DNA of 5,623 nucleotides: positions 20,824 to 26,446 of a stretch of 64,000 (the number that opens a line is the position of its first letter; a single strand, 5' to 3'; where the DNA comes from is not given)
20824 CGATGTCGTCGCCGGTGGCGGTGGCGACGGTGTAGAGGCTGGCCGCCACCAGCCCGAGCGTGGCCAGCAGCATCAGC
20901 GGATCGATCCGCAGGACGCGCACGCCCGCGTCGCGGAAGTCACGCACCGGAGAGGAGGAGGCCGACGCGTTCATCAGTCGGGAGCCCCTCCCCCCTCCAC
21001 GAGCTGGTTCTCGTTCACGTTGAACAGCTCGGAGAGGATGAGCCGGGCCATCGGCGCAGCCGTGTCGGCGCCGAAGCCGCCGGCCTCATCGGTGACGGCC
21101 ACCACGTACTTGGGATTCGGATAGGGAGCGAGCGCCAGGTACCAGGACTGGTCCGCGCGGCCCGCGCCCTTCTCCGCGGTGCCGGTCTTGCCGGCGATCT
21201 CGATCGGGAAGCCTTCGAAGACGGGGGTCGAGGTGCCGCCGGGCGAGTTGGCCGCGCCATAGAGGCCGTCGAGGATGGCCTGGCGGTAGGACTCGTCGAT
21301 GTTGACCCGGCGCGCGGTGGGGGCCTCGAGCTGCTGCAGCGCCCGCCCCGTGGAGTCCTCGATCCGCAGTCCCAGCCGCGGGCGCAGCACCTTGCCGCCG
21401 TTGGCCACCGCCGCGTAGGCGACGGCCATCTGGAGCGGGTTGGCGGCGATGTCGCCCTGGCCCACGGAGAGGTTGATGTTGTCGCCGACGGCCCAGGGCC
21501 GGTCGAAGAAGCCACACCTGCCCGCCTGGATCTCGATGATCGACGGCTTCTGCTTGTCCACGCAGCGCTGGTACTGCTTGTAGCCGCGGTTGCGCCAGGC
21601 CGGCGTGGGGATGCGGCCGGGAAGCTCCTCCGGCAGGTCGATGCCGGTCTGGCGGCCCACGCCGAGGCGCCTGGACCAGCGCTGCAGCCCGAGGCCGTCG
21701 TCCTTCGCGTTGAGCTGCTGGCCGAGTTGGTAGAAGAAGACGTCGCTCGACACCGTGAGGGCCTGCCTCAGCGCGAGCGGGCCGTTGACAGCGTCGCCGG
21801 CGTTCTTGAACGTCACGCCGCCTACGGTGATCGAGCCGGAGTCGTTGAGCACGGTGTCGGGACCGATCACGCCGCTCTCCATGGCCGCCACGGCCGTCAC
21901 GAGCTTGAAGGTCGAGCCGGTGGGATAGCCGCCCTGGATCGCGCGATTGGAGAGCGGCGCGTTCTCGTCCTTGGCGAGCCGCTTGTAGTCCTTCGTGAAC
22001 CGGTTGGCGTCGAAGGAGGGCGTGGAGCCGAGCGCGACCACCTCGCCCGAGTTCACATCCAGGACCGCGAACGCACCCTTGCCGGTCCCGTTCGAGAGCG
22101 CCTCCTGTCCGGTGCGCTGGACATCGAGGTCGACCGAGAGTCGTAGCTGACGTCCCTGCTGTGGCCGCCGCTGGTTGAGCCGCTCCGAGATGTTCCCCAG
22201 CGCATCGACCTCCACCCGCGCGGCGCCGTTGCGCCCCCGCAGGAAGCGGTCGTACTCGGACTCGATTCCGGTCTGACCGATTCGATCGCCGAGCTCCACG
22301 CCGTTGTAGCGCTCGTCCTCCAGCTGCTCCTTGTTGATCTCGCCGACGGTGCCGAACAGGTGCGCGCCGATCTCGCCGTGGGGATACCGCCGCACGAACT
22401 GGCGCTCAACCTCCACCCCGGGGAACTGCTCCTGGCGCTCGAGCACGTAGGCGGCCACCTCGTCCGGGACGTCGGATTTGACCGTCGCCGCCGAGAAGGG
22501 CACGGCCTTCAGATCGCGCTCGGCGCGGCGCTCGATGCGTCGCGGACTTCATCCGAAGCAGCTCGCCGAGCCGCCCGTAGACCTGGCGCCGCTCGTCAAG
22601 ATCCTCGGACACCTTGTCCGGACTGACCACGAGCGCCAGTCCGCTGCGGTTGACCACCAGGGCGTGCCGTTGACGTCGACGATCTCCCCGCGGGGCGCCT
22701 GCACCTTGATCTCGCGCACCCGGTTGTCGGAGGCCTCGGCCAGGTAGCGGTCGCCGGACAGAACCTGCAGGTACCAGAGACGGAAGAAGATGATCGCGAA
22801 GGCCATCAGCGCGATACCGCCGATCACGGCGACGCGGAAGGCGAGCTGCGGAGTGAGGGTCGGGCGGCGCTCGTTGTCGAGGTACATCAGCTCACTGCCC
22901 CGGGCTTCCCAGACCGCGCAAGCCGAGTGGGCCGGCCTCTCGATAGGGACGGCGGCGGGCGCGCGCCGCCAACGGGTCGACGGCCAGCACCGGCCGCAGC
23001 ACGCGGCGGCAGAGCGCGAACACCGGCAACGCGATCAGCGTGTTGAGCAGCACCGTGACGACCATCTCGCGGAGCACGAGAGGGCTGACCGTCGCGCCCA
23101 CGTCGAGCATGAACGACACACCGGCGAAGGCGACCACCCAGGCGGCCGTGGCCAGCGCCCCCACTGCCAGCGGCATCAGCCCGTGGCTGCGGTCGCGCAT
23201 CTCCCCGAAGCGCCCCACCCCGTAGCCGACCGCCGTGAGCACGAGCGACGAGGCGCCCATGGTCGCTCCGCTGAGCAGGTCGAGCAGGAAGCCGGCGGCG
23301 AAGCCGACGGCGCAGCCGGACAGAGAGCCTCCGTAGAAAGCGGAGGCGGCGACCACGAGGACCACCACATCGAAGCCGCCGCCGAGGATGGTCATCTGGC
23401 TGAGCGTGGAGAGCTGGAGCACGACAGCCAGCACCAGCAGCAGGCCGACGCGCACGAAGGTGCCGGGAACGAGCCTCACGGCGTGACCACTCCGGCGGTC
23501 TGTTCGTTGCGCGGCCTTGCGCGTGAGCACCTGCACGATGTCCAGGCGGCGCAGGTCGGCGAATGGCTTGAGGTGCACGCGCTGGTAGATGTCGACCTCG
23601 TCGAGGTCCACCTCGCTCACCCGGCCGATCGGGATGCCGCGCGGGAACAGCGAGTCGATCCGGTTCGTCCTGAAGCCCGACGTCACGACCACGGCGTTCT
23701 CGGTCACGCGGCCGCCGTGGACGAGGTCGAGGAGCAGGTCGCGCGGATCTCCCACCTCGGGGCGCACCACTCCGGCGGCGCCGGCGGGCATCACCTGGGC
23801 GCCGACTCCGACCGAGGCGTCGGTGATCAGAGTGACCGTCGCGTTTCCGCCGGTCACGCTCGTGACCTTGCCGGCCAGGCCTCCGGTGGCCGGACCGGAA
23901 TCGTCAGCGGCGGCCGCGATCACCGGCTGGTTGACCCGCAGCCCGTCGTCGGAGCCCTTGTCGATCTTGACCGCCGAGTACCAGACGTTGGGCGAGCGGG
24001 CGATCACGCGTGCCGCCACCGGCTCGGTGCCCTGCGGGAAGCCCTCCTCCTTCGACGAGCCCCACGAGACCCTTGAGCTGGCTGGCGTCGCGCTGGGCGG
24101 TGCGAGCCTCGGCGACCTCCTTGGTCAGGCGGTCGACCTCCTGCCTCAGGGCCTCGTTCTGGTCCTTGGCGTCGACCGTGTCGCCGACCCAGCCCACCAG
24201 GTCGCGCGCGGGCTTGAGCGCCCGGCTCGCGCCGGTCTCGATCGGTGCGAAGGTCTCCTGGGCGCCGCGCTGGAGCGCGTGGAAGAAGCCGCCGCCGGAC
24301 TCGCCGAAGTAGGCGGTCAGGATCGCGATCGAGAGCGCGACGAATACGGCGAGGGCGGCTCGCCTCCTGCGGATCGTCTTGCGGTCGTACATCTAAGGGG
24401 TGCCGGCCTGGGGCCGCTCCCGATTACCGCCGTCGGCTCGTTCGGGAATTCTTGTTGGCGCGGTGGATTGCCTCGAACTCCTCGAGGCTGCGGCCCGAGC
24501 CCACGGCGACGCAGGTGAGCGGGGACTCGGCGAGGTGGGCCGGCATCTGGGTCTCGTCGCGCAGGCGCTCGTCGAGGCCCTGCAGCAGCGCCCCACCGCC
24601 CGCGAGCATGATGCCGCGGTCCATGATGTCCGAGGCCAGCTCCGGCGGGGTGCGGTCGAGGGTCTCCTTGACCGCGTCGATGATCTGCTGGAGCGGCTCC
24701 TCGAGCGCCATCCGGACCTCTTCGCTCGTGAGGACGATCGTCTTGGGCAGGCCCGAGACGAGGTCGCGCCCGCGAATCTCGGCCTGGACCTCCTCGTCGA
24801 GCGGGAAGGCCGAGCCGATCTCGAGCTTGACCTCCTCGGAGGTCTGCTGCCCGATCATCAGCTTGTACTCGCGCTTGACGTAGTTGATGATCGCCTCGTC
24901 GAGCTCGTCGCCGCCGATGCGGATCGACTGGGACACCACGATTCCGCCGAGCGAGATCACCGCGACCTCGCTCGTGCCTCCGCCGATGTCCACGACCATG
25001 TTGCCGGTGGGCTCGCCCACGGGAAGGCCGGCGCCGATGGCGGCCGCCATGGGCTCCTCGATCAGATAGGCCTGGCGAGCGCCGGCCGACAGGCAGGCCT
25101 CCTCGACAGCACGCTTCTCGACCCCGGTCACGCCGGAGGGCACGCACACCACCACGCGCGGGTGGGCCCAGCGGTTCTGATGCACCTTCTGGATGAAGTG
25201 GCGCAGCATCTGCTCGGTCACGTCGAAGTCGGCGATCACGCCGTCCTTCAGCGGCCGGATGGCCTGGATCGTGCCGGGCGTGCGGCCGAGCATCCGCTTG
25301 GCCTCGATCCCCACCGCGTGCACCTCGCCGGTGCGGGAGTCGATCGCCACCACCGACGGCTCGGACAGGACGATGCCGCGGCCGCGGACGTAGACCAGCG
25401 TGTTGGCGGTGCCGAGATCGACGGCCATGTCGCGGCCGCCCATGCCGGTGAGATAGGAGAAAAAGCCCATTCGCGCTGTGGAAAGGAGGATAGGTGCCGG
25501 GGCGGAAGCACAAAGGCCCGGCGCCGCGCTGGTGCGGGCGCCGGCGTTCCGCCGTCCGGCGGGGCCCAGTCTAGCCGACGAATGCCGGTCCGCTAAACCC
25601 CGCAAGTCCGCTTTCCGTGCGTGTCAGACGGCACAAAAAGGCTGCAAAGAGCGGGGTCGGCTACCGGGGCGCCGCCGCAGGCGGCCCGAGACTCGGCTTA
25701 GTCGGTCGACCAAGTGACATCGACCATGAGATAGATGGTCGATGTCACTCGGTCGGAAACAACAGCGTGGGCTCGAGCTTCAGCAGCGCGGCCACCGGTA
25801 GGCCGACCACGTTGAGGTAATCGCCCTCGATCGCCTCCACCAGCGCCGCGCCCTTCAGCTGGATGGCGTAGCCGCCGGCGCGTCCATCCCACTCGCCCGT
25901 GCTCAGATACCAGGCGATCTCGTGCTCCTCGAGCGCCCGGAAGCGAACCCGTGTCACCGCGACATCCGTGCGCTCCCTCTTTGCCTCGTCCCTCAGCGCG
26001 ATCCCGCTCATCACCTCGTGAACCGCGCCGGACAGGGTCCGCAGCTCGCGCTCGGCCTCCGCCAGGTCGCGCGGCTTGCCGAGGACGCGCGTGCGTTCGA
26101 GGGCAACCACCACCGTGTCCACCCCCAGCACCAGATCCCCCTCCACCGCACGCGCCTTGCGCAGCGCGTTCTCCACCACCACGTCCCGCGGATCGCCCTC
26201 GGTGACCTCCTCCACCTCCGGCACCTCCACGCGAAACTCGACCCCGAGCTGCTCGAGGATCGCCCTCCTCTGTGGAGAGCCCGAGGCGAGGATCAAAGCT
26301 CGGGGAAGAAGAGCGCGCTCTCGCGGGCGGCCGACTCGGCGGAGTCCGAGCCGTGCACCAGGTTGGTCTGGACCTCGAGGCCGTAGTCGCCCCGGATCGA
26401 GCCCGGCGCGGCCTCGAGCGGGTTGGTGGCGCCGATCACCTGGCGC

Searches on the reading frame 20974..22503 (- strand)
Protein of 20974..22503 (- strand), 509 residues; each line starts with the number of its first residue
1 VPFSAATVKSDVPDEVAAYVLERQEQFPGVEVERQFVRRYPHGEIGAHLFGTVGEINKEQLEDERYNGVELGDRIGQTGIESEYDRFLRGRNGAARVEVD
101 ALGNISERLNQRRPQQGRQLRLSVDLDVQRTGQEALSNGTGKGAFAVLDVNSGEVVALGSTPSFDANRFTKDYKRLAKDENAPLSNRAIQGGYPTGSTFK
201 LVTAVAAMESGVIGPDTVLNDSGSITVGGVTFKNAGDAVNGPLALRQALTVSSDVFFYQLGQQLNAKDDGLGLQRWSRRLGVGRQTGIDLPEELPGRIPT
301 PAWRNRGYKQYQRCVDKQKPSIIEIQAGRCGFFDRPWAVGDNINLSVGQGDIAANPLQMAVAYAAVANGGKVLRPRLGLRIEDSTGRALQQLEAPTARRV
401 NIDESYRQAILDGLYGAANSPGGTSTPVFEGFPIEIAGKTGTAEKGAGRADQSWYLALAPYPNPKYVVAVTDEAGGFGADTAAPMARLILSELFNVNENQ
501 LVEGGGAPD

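Call 61: search_protein_families(library=pfam, max_evalue=0.00001, proteins=[window:20974-22503:-])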
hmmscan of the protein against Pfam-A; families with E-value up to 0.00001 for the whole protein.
window:20974-22503:- (509 aa): 2 families
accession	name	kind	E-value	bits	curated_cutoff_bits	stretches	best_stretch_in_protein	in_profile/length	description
PF00905.27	Transpeptidase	-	2.6e-58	198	22.1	1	143-490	1-298/299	Penicillin binding protein transpeptidase domain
PF03717.20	PBP_dimer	-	3.2e-30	106.3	24.4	1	3-108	73-178/180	Penicillin-binding Protein dimerisation domain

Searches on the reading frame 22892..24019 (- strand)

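Call 61: search_protein_families(library=pfam, max_evalue=0.00001, proteins=[window:22892-24019:-])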
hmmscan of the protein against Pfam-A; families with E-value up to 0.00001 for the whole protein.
window:22892-24019:- (375 aa): 2 families
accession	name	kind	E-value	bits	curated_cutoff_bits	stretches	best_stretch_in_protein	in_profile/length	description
PF04085.20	MreC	-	6.5e-31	107.5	28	1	5-165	1-146/147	Rod shape-determining protein MreC, barrel core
PF04093.17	MreD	-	1.8e-07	31.9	24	1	188-340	7-158/158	rod shape-determining protein MreD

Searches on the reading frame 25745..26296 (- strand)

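Call 61: search_protein_families(library=pfam, max_evalue=0.00001, proteins=[window:25745-26296:-])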
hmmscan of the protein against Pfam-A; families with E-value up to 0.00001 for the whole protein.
window:25745-26296:- (183 aa): 1 family
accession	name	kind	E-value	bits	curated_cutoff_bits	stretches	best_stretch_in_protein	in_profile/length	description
PF02545.19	Maf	-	6.2e-51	173.2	27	1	1-174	2-183/187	Maf-like protein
